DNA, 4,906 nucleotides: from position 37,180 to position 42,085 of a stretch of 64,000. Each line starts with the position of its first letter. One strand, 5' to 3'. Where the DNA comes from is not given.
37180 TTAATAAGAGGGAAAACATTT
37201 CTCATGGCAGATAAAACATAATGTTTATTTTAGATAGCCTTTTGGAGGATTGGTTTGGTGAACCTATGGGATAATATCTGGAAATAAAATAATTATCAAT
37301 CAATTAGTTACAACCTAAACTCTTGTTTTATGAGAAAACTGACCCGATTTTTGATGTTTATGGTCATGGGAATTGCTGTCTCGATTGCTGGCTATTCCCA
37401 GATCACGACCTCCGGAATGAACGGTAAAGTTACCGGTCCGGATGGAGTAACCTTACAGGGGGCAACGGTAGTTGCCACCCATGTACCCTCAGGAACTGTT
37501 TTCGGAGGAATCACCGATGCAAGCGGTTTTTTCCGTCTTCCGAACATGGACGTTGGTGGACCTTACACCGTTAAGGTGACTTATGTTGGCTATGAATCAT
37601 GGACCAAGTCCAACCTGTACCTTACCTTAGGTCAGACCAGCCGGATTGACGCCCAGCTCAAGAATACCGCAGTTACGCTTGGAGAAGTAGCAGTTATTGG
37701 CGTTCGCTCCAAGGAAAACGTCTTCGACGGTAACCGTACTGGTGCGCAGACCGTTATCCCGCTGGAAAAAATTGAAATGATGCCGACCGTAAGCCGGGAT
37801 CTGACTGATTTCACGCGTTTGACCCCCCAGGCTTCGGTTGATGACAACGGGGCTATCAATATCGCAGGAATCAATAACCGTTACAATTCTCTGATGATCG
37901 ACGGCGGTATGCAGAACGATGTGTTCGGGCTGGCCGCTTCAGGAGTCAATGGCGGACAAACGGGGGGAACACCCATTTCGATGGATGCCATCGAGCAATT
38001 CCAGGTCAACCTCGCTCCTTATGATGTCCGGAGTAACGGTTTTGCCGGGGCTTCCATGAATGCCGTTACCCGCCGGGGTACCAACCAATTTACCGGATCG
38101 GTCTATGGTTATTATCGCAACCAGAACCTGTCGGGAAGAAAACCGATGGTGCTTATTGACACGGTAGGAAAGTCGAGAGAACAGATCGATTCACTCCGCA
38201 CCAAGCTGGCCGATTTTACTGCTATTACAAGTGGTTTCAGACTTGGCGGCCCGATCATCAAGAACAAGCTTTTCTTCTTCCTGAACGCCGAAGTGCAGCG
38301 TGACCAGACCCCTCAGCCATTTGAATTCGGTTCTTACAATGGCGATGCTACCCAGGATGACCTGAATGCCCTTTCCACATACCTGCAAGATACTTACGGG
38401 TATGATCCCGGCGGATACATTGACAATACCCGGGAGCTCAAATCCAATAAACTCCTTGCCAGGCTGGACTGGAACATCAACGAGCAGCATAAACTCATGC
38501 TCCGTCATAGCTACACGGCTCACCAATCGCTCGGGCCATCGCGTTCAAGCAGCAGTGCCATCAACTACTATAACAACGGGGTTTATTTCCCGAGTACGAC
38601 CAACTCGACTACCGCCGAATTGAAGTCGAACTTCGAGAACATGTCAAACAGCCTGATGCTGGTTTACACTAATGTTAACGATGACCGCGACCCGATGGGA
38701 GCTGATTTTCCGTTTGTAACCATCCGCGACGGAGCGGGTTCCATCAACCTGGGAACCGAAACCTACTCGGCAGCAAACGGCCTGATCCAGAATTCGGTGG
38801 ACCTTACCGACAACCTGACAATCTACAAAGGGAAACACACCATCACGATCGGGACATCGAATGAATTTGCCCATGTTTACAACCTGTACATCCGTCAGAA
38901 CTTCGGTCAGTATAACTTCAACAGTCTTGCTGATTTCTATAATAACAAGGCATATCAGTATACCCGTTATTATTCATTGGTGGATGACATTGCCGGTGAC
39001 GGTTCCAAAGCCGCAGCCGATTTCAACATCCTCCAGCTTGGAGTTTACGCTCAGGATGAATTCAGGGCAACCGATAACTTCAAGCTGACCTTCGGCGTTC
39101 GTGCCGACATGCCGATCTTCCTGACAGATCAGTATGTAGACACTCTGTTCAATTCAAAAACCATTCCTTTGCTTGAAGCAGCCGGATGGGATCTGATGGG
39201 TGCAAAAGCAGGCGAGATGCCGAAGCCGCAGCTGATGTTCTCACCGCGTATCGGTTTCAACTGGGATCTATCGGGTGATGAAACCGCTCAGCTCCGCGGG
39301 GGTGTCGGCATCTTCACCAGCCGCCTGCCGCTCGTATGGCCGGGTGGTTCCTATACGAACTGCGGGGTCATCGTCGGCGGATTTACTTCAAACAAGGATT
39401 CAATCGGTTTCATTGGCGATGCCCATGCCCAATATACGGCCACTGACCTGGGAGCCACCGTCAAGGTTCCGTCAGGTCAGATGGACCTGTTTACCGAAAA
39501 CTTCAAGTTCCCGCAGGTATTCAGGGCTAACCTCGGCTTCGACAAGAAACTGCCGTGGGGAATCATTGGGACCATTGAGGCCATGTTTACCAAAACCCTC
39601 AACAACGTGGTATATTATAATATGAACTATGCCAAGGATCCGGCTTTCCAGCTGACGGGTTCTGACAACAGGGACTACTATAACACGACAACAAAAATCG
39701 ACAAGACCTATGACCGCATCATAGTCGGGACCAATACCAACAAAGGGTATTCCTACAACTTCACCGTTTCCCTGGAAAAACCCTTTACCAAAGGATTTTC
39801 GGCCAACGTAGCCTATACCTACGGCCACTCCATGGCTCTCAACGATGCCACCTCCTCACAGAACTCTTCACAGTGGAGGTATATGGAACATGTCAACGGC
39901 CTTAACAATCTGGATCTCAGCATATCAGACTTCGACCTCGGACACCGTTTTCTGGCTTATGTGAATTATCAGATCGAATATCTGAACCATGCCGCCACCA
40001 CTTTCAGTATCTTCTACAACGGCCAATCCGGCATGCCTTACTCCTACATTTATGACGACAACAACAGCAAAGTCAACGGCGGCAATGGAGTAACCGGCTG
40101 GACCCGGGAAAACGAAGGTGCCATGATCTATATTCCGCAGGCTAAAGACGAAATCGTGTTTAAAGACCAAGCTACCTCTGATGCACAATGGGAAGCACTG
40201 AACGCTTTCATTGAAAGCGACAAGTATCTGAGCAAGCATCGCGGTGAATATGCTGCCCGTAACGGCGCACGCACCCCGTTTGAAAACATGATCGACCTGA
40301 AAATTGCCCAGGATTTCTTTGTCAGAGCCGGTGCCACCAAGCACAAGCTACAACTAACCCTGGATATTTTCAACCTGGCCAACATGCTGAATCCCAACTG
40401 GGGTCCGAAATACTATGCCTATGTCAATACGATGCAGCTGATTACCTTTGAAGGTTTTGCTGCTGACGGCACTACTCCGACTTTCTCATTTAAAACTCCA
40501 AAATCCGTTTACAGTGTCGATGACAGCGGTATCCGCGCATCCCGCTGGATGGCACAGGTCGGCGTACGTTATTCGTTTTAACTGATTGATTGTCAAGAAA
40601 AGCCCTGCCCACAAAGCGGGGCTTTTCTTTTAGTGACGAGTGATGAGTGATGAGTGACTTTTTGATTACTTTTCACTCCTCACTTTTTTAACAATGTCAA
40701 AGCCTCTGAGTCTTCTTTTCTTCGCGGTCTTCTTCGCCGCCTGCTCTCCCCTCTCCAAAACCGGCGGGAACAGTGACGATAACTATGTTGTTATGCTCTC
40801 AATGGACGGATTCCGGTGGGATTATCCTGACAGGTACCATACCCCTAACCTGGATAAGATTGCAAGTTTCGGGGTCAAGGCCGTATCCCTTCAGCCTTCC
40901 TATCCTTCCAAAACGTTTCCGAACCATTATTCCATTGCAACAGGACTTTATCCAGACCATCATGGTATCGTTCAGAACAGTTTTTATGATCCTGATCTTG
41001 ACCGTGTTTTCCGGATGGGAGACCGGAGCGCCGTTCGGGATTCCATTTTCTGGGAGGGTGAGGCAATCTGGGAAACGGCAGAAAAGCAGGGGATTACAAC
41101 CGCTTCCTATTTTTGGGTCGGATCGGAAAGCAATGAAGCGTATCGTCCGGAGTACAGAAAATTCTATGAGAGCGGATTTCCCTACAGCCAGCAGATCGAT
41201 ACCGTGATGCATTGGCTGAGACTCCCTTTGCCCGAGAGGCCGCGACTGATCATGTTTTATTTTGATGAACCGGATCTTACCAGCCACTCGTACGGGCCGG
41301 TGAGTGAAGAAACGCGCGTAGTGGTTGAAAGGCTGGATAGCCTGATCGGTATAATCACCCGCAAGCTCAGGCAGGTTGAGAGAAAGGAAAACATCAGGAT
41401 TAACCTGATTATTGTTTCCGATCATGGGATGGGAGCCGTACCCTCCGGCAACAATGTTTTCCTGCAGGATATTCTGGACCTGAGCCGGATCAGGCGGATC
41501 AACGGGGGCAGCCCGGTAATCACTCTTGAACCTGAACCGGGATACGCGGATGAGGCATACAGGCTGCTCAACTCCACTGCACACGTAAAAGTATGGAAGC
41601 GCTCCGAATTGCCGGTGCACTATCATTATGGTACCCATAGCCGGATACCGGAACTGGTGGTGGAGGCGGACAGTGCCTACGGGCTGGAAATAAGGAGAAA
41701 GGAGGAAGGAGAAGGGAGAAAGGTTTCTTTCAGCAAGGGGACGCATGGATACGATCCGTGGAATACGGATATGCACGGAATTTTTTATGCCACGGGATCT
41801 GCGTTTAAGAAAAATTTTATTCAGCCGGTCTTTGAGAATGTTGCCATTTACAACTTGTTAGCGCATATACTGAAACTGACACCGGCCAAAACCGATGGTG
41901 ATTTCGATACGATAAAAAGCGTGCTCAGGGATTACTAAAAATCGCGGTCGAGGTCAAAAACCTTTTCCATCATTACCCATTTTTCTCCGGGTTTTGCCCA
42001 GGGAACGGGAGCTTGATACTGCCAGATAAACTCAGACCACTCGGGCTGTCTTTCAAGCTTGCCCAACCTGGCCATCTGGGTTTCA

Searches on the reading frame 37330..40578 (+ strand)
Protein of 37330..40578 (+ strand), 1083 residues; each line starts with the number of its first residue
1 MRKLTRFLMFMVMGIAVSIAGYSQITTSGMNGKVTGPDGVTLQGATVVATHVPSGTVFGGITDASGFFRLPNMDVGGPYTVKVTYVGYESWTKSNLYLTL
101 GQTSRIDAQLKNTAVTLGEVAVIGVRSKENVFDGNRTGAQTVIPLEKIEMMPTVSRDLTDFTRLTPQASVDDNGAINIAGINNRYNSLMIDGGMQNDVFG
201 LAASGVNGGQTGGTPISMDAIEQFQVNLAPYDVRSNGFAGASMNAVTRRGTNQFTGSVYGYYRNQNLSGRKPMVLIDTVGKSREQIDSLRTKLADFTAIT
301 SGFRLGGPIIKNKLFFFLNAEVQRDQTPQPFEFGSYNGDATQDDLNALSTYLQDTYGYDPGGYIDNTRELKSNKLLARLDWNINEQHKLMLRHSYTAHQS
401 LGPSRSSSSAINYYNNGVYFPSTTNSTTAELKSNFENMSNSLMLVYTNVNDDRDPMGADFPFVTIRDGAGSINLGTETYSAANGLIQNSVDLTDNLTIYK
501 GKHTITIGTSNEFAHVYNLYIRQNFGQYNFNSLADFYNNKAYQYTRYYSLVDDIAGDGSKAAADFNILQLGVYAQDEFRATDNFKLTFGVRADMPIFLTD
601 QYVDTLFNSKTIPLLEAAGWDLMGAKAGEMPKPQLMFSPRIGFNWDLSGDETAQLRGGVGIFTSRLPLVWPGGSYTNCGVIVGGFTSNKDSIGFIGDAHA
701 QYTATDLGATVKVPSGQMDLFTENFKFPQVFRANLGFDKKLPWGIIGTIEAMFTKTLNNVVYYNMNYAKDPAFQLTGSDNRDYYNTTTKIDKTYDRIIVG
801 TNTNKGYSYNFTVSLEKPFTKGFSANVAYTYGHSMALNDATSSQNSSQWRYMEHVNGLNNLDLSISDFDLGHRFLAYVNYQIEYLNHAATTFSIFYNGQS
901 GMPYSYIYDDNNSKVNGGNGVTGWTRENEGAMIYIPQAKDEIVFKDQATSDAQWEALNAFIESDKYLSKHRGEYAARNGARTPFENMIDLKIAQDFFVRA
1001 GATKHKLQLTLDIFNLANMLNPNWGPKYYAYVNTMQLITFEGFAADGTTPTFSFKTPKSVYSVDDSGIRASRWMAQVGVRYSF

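Call 23: search_protein_families(library=pfam, proteins=[window:37330-40578:+], max_evalue=0.01)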
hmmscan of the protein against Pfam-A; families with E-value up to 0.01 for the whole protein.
window:37330-40578:+ (1083 aa): 5 families
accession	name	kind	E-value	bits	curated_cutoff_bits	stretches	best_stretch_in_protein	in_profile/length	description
PF25183.1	OMP_b-brl_4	-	3.7e-60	204.7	30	2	347-1021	126-810/838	Outer membrane beta barrel domain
PF13620.12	CarboxypepD_reg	-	1.8e-19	70.3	32.3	1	30-111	2-82/82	Carboxypeptidase regulatory-like domain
PF13715.12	CarbopepD_reg_2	-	1.5e-09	38.2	32.2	1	31-122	2-88/88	CarboxypepD_reg-like domain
PF00593.30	TonB_dep_Rec_b-barrel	-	0.00035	21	27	1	347-659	17-237/436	TonB dependent receptor-like, beta-barrel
PF07715.20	Plug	-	0.00059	20.8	23.9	1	138-235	7-99/107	TonB-dependent Receptor Plug Domain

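Call 41: search_protein_families(library=ncbifam, proteins=[window:37330-40578:+], max_evalue=0.00001)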
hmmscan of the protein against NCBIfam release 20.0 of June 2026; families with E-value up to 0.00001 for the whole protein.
window:37330-40578:+ (1083 aa): 0 families

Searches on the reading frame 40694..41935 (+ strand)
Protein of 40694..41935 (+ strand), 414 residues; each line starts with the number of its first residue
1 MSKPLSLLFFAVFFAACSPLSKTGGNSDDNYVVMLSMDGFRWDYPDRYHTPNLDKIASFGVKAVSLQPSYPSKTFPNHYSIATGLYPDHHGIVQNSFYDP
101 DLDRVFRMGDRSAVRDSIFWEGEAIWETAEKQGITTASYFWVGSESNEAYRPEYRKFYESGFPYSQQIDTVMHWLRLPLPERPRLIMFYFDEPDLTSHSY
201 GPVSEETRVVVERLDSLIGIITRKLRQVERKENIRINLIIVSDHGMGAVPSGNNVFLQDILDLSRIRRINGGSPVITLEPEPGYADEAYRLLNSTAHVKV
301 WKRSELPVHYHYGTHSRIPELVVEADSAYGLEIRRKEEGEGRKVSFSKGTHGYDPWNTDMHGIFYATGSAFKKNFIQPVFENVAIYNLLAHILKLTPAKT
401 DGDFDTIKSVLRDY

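Call 23: search_protein_families(library=pfam, proteins=[window:40694-41935:+], max_evalue=0.01)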
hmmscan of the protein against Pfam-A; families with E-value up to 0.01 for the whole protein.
window:40694-41935:+ (414 aa): 2 families
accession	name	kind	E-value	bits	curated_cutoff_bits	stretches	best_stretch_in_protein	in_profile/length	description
PF01663.27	Phosphodiest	-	8.2e-83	279.3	23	1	32-354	1-342/342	Type I phosphodiesterase / nucleotide pyrophosphatase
PF00884.28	Sulfatase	-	0.0017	18.2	25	0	32-136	3-94/301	Sulfatase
